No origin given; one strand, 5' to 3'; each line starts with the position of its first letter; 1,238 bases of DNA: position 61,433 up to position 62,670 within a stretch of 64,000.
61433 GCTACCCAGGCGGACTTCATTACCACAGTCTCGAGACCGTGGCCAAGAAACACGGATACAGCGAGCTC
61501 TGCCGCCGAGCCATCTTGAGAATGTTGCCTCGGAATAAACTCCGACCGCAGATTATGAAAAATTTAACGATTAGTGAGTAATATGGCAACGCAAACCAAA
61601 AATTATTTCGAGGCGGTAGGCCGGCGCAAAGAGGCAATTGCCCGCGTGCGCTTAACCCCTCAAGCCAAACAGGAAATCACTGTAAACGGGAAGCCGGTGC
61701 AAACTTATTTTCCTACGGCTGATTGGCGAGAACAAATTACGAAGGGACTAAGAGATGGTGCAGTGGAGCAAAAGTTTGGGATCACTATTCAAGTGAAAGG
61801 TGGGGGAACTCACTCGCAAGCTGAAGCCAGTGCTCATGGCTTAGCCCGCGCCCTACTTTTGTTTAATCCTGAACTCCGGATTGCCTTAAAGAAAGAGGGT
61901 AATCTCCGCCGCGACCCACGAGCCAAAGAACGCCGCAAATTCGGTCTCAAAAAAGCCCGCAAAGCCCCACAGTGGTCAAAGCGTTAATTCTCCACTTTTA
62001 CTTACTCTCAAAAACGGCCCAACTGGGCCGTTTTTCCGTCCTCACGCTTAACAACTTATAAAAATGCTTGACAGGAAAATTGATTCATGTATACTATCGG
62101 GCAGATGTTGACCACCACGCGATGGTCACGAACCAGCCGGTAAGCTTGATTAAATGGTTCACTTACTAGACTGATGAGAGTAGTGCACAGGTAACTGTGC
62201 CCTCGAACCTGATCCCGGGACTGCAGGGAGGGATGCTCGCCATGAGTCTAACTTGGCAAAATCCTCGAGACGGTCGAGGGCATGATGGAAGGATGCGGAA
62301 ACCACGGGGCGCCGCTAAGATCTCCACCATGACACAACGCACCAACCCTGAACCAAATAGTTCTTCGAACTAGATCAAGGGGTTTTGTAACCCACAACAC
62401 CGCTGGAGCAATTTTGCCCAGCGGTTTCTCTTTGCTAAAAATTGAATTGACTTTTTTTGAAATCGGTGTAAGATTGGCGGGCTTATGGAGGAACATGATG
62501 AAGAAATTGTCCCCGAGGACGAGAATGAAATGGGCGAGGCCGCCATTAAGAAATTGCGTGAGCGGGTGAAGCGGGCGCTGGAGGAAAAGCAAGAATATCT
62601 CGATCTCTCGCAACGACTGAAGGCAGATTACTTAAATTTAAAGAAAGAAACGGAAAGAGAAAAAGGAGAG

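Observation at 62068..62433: Promoter-to-terminator unit of about 330 nt with no ORF, upstream of grpE-dnaK; candidate structured ncRNA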

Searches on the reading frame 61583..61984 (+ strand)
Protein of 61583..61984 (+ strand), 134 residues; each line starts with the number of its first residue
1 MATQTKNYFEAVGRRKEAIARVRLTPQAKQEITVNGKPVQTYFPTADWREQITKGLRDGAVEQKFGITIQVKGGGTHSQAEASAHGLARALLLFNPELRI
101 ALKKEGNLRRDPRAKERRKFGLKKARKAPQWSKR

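Call 10: find_related_loci(query=window:61586-61984:+, collection=genome_contigs, flank=4000)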
Query window:61586-61984:+ (133 aa) in genome_contigs; peptide patterns used: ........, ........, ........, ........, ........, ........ (x = any residue, [..] = any of these).
599 stretches matched a pattern (row limit reached: there are more); 547 encode a relative of the query (tblastn E <= 1e-3); the best 80 are kept; 80 distinct loci.
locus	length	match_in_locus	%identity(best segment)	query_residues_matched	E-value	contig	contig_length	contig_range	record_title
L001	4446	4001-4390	62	4-133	2e-49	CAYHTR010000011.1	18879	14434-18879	MAG TPA_asm: uncultured Candidatus Saccharibacteria bacterium isolate ERP119705_co17_221 genome assembly, contig: NODE_3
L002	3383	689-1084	58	2-133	5e-49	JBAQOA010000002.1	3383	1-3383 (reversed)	MAG: Minisyncoccia bacterium isolate MFD12002_ilm_asm_bin21 k127_70871, whole genome shotgun sequence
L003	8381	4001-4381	61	7-133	2e-47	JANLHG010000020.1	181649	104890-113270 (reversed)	MAG: Patescibacteria group bacterium isolate P6-11 k99_400570, whole genome shotgun sequence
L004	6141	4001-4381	61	7-133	3e-47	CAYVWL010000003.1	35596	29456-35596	MAG TPA_asm: uncultured Candidatus Saccharibacteria bacterium isolate SRP272421_co3_716 genome assembly, contig: NODE_19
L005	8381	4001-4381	61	7-133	8e-47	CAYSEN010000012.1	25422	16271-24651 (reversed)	MAG TPA_asm: uncultured Candidatus Saccharibacteria bacterium isolate SRP342105_co1_265 genome assembly, contig: NODE_25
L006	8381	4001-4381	60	7-133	2e-46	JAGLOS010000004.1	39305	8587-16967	MAG: Candidatus Paceibacterota bacterium isolate RS_7_45 ROV157_7.bin.45.fa_4, whole genome shotgun sequence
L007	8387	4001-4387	57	5-133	2e-46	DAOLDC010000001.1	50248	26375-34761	MAG TPA_asm: Candidatus Paceibacterota bacterium isolate AMR_MDS_0144 NODE_152_length_50248_cov_8.772458, whole genome s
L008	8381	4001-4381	62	7-133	2e-46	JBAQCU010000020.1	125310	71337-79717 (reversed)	MAG: Minisyncoccia bacterium isolate MFD12004_ilm_asm_bin23 k127_103542, whole genome shotgun sequence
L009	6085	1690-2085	60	2-133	1e-46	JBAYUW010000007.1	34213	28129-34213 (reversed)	MAG: Candidatus Paceibacterota bacterium isolate SO_2016_LW3_45 scaffold01941_LW162_2016, whole genome shotgun sequence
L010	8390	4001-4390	59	4-133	2e-46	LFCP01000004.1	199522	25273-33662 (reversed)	MAG: Parcubacteria bacterium C7867-006 C7867_00034, whole genome shotgun sequence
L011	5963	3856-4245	59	4-133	5e-46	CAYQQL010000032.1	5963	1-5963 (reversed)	MAG TPA_asm: uncultured Candidatus Saccharibacteria bacterium isolate SRP286056_co3_38 genome assembly, contig: NODE_187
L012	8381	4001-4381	63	7-133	4e-46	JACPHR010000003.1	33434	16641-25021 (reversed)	MAG: Candidatus Taylorbacteria bacterium isolate NC_groundwater_419_Ag_B-0.1um_49_17 GD18-4_B1_scaffold_73048, whole gen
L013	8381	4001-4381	62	7-133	5e-46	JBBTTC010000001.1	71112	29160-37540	MAG: Patescibacteria group bacterium isolate H41-bin003_1 H41_bin003_1_000000000001, whole genome shotgun sequence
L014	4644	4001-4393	59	3-133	5e-46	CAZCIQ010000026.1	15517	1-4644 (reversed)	MAG TPA_asm: uncultured Candidatus Saccharibacteria bacterium isolate binchicken_co125_174 genome assembly, contig: NODE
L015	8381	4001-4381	61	7-133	6e-46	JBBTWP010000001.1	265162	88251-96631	MAG: Patescibacteria group bacterium isolate H41-bin017_1 H41_bin017_1_000000000001, whole genome shotgun sequence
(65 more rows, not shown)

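Call 52: find_homologous_proteins(query=window:61583-61984:+, max_evalue=1e-40)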
Query window:61583-61984:+ (134 aa): 105 proteins with E <= 1e-40 among 8000 candidates.
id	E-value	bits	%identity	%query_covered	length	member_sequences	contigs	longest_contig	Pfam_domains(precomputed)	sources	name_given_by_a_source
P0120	3.2e-81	287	100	100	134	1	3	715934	PF00380.26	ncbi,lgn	-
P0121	2.0e-47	178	68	97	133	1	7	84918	PF00380.26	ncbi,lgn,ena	ncbi:MAG: 30S ribosomal protein S9 [Patescibacteria group bacterium]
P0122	2.2e-46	175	65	100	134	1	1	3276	PF00380.26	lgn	-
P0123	9.8e-45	169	62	99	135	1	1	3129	PF00380.26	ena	-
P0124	1.2e-43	166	61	100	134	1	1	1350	PF00380.26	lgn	-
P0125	1.3e-43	166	62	100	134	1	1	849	PF00380.26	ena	-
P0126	3.0e-43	165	61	97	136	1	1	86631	PF00380.26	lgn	-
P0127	3.3e-43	165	59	99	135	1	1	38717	PF00380.26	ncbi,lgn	-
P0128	5.4e-43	164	60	100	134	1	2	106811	PF00380.26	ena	-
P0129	5.9e-43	164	60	100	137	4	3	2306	PF00380.26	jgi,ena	-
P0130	7.3e-43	163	61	99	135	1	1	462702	PF00380.26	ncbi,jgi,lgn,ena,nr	ncbi:MAG TPA: 30S ribosomal protein S9 [Candidatus Paceibacterota bacterium]|nr:30S ribosomal protei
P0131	9.3e-43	163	59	100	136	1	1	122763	PF00380.26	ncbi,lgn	-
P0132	1.1e-42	163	62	97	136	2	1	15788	PF00380.26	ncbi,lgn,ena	-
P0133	1.1e-42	163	59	99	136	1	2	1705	PF00380.26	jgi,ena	jgi:small subunit ribosomal protein S9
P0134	1.1e-42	163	58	100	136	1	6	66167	PF00380.26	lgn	-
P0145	6.0e-42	160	63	95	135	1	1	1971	PF00380.26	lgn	-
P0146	6.2e-42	160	65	95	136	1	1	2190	PF00380.26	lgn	-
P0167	1.5e-41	159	64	96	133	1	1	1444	PF00380.26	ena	-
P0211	6.4e-41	157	63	100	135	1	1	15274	PF00380.26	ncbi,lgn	-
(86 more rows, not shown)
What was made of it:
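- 61583..61987 (+): rpsI (ribosomal protein S9), last gene of the rpoA-rplQ-rplM-rpsI cluster. Homologues in calls 10 and 52.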

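Call 53: find_encoding_contigs(protein=P0122, flank=3000, max_places=3)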
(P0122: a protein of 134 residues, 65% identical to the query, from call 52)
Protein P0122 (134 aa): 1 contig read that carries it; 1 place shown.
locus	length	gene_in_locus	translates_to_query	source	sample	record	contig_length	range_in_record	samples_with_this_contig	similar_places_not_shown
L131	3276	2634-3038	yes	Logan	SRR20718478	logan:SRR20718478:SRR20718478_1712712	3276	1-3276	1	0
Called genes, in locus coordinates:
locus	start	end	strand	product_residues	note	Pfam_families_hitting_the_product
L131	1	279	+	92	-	?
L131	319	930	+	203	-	PF00163:Ribosomal_S4, PF01479:S4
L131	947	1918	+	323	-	PF01193:RNA_pol_L, PF01000:RNA_pol_A_bac, PF03118:RNA_pol_A_CTD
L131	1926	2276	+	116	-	PF01196:Ribosomal_L17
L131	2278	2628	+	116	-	PF00572:Ribosomal_L13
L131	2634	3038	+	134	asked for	PF00380:Ribosomal_S9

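Call 54: find_encoding_contigs(protein=P0121, flank=3000, max_places=6)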
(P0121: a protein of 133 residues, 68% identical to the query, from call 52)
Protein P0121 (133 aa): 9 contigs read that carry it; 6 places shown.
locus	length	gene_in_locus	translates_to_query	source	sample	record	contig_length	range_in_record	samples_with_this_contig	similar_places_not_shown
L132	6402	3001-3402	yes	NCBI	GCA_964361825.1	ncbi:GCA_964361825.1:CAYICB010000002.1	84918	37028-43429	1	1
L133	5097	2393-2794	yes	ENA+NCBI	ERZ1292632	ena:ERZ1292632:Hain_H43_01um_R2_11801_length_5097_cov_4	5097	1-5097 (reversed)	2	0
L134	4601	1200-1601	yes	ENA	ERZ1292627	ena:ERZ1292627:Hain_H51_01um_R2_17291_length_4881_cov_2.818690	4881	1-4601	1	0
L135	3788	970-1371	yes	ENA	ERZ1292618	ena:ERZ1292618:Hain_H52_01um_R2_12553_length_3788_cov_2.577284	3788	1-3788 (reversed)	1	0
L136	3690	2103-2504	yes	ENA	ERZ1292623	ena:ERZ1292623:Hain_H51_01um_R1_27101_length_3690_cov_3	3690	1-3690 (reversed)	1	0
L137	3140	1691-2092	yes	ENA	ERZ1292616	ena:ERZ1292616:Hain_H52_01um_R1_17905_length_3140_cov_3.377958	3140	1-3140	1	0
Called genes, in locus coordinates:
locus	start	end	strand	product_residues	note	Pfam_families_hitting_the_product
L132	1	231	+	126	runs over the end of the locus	PF00416:Ribosomal_S13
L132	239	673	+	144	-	PF00411:Ribosomal_S11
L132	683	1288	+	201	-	PF00163:Ribosomal_S4, PF01479:S4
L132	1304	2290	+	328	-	PF01193:RNA_pol_L, PF01000:RNA_pol_A_bac, PF03118:RNA_pol_A_CTD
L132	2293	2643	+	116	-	PF01196:Ribosomal_L17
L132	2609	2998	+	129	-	PF00572:Ribosomal_L13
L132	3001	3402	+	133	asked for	PF00380:Ribosomal_S9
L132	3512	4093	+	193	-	PF01025:GrpE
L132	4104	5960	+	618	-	PF00012:HSP70, PF06723:MreB_Mbl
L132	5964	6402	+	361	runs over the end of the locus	PF00226:DnaJ, PF01556:DnaJ_C, PF00684:DnaJ_CXXCXGXG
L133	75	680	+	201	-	PF00163:Ribosomal_S4, PF01479:S4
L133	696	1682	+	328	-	PF01193:RNA_pol_L, PF01000:RNA_pol_A_bac, PF03118:RNA_pol_A_CTD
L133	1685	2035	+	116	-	PF01196:Ribosomal_L17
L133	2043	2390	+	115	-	PF00572:Ribosomal_L13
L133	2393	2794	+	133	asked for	PF00380:Ribosomal_S9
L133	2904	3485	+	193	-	PF01025:GrpE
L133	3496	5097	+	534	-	PF00012:HSP70, PF06723:MreB_Mbl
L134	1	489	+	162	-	?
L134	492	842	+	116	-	PF01196:Ribosomal_L17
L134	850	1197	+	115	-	PF00572:Ribosomal_L13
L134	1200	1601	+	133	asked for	PF00380:Ribosomal_S9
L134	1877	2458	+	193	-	PF01025:GrpE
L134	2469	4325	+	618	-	PF00012:HSP70, PF06723:MreB_Mbl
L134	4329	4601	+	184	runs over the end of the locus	?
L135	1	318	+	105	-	?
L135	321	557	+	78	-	-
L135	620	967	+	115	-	PF00572:Ribosomal_L13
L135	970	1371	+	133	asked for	PF00380:Ribosomal_S9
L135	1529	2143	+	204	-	-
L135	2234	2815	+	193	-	PF01025:GrpE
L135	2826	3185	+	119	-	-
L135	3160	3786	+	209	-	?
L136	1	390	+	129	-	?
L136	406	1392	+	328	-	PF01193:RNA_pol_L, PF01000:RNA_pol_A_bac, PF03118:RNA_pol_A_CTD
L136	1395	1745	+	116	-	PF01196:Ribosomal_L17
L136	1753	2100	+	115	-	PF00572:Ribosomal_L13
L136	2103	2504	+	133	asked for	PF00380:Ribosomal_S9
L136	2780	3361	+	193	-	PF01025:GrpE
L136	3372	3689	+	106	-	?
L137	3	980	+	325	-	?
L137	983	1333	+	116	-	PF01196:Ribosomal_L17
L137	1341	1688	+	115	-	PF00572:Ribosomal_L13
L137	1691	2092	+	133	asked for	PF00380:Ribosomal_S9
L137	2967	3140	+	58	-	?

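Call 60: find_encoding_contigs(protein=P0146, flank=2500, max_places=4)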
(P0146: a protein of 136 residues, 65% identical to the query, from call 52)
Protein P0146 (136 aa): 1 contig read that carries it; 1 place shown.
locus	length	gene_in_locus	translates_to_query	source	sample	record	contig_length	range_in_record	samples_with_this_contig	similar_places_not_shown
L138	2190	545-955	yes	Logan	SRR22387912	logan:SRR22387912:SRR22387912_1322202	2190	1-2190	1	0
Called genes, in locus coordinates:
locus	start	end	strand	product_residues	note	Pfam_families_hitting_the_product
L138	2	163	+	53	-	?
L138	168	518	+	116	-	PF00572:Ribosomal_L13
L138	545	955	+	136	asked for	PF00380:Ribosomal_S9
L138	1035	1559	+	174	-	PF01025:GrpE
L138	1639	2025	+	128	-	-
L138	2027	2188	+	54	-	?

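Call 61: find_encoding_contigs(protein=P0167, flank=2500, max_places=4)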
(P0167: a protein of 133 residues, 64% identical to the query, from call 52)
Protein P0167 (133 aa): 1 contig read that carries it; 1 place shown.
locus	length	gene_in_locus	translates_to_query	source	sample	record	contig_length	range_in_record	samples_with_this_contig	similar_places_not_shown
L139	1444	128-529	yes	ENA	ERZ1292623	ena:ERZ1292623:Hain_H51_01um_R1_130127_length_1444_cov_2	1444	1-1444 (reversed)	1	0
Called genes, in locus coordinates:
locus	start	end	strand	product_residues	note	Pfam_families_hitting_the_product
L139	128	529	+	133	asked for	PF00380:Ribosomal_S9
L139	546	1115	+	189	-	PF01025:GrpE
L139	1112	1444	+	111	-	?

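Call 62: find_encoding_contigs(protein=P0211, flank=2500, max_places=4)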
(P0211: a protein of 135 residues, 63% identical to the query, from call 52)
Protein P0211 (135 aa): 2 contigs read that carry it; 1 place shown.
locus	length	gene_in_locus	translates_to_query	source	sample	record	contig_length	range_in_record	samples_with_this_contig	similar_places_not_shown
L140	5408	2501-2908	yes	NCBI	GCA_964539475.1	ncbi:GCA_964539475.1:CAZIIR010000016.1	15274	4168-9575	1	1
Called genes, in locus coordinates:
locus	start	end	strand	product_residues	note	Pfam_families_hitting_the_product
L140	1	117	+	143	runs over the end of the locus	PF00411:Ribosomal_S11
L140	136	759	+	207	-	PF00163:Ribosomal_S4, PF01479:S4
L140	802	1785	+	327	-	PF01193:RNA_pol_L, PF01000:RNA_pol_A_bac, PF03118:RNA_pol_A_CTD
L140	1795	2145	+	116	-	PF01196:Ribosomal_L17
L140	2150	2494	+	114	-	PF00572:Ribosomal_L13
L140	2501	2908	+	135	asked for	PF00380:Ribosomal_S9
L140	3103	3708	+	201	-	PF23951:DUF7282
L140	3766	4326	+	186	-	PF01025:GrpE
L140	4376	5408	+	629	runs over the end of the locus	PF00012:HSP70, PF06723:MreB_Mbl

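Call 67: search_dna_similar(query=L135:1529-2140:+, collection=phages, mode=protein, max_evalue=0.001, max_rows=8)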
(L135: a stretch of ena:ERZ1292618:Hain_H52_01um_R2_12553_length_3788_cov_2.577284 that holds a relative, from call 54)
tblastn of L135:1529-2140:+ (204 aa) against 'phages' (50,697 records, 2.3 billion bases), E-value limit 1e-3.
No match.

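Call 68: search_protein_families(library=pfam, max_evalue=0.1, proteins=[L135:1529-2140:+, L140:3103-3705:+])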
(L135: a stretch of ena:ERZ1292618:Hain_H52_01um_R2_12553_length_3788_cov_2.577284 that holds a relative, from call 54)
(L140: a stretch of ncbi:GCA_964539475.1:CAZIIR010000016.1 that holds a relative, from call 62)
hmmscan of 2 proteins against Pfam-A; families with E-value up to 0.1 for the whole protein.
L135:1529-2140:+ (204 aa): 1 family
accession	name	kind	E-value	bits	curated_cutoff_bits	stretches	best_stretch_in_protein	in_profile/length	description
PF24923.1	ATP-grasp_IQCH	-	0.041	13.7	27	1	31-110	138-217/266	IQCH-like, ATP-grasp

L140:3103-3705:+ (201 aa): 1 family
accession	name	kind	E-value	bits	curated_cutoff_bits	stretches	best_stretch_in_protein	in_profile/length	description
PF23951.1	DUF7282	-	2.2e-10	41.1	27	1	96-194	11-111/112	Domain of unknown function (DUF7282)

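Call 77: find_encoding_contigs(protein=P0123, flank=2500, max_places=4)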
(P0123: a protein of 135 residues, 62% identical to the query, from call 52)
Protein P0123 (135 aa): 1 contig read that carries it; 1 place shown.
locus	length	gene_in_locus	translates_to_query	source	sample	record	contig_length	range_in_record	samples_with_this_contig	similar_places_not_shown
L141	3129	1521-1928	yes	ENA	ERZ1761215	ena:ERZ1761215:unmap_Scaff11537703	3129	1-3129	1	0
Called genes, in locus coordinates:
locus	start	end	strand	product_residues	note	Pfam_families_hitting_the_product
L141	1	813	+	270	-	?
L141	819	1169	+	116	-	PF01196:Ribosomal_L17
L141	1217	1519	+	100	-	PF00572:Ribosomal_L13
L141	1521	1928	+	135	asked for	PF00380:Ribosomal_S9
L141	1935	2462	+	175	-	PF01025:GrpE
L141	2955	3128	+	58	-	?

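Call 78: find_encoding_contigs(protein=P0145, flank=2500, max_places=4)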
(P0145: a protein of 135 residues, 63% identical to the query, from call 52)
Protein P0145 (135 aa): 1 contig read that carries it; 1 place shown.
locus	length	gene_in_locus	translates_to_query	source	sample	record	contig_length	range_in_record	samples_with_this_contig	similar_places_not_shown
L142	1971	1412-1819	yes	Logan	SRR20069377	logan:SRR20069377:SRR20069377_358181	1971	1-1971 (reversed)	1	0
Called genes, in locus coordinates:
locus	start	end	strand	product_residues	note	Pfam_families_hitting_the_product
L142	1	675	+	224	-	?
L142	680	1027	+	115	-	PF01196:Ribosomal_L17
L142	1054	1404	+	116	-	PF00572:Ribosomal_L13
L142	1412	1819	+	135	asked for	PF00380:Ribosomal_S9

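Call 79: find_encoding_contigs(protein=P0124, flank=2500, max_places=4)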
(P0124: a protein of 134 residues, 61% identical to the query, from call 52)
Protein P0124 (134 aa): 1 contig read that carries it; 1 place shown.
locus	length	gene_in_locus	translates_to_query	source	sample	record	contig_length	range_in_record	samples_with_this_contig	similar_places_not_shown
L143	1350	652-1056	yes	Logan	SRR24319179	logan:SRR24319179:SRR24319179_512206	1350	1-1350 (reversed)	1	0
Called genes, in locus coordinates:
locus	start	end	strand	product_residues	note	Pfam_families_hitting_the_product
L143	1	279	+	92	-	?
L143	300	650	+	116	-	PF00572:Ribosomal_L13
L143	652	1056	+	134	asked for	PF00380:Ribosomal_S9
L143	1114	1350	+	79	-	?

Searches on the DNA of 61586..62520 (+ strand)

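Call 4: search_rna_families(source=window, start=61950, end=62520, threshold=evalue, max_evalue=10, show_alignments=4)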
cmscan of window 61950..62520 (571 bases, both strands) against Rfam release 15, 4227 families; matches with E-value up to 10: 2.
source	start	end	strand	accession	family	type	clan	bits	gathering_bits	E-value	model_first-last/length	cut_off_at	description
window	62011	62035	+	RF00106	RNAI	Gene; antisense;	-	16.7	47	1.5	74-98/102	no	RNAI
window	62010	62034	-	RF00106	RNAI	Gene; antisense;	-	15.5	47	2.8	74-98/102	no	RNAI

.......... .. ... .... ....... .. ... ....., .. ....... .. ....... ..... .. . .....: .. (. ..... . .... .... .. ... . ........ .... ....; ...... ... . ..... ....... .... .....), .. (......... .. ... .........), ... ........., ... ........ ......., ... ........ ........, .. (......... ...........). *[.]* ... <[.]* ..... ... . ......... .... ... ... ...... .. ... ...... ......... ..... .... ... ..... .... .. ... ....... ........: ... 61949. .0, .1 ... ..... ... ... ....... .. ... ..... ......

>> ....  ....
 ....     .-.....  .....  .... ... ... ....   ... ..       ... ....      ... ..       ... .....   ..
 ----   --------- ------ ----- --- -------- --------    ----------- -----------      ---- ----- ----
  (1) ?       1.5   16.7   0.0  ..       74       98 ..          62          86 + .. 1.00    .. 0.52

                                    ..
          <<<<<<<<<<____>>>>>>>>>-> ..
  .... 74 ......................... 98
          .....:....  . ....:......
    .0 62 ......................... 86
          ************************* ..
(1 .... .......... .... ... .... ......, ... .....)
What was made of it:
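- On tmRNA (one-piece or permuted): No Rfam tmRNA family matches (call 4).
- On 6S RNA: No Rfam match (call 4).
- On SRP RNA (4.5S / large bacterial): No match to either bacterial SRP model at E<=10 (call 4).
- On Hammerhead ribozyme: No Rfam hammerhead match (call 4).
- No riboswitch or leader family matches (call 4). Nothing appears even at E<=10 with relaxed filters on 571 nt (call 4), where a 16.7-bit terminator-like hit was already listed.
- Tried and rejected: Rfam at E<=10 on 61950-62520 gave only terminator look-alikes (call 4).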

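Call 20: search_rna_families(sources=[L008, L009, L011, L022, L025, L031, L032, L037, L048, L056, L063, L074, L012, L028, L030, L071, L078, L054], threshold=gathering)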
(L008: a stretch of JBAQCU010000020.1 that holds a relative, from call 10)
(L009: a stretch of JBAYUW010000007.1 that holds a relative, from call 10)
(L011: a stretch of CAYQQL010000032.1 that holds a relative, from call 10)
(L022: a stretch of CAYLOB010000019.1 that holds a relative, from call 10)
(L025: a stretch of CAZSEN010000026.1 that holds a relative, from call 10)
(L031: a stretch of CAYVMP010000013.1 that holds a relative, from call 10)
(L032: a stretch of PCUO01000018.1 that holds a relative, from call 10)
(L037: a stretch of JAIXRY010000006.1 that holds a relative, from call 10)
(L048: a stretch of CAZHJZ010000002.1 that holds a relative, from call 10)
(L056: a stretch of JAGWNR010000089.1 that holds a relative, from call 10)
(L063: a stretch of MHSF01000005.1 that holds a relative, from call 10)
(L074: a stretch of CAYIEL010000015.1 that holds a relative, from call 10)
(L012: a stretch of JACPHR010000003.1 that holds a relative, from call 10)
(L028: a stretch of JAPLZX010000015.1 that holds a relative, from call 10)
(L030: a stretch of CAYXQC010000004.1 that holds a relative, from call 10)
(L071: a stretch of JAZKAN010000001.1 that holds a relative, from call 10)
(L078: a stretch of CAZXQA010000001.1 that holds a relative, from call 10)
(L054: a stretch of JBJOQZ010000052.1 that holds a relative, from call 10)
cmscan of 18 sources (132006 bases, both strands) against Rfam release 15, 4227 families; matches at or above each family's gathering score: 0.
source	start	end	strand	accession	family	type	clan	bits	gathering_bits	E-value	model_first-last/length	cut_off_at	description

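Call 24: search_dna_similar(query=window:62096-62440:+, collection=phages, mode=distant, max_evalue=1)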
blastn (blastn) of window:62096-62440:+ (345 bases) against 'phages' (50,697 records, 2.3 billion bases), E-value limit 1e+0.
No match.

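Call 25: search_dna_similar(query=window:62096-62440:+, collection=plasmids, mode=distant, max_evalue=1)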
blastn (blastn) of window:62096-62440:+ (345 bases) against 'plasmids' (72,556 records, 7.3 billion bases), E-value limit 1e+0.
No match.
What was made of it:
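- Tried and rejected: The phage and plasmid collections gave no match (calls 24, 25).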

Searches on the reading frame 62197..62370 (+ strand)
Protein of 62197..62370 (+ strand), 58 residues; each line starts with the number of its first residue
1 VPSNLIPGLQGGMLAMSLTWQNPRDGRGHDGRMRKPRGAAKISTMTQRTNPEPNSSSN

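Call 57: search_protein_representatives(protein=window:62197-62370:+)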
Query: 58 residues. Proteins with E-value up to 0.001 (for the whole library): 4; up to 1e-10: 0; up to 1e-30: 0. The best 4 are listed.
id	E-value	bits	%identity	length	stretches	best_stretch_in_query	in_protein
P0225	4.9e-08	48.5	31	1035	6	10-49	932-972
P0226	3.8e-06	42.6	31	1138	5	10-49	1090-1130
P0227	4.3e-05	39.3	28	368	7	3-54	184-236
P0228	5.4e-04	35.9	26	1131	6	10-50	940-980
